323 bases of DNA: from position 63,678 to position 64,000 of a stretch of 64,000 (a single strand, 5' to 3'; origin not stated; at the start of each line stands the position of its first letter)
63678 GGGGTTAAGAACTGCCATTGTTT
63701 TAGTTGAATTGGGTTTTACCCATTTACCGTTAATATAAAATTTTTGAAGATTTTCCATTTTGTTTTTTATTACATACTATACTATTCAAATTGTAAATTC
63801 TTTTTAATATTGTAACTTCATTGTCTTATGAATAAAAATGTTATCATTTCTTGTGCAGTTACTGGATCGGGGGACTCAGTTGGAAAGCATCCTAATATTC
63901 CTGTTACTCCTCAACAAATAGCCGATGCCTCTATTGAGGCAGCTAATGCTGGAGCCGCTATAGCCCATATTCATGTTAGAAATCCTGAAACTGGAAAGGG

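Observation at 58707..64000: Unusual operon context: ALDH, acetoacetyl-CoA-synthetase-like ligase, TmpA-like and TmpB-like genes, divergent from a BKACE gene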

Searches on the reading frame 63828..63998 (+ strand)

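Call 9: search_protein_families(library=ncbifam, proteins=[window:63828-63998:+], max_evalue=0.01)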
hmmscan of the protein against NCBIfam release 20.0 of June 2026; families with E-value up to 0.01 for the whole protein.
window:63828-63998:+ (57 aa): 4 families
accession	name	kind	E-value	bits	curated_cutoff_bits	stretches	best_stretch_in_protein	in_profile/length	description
NF053538.1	DixhxACActTsKce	equivalog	8.5e-17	61.1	430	1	2-57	4-59/310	3,5-dioxohexanoate:acetyl-CoA acetone transferase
NF052387.1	Lys_ferment_KCE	equivalog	1.3e-12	47.7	382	1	5-54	2-51/267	3-keto-5-aminohexanoate cleavage enzyme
NF053568.1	3OXCoAcCUPNH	equivalog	3e-11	43.1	350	1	3-54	2-53/274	3-oxoadipate:acetyl-CoA acetyltransferase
NF052389.1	Lys_KAL_CLE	exception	5.3e-08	32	725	1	4-54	170-220/440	bifunctional 3-aminobutyryl-CoA ammonia lyase/3-keto-5-aminohexanoate cleavage enzyme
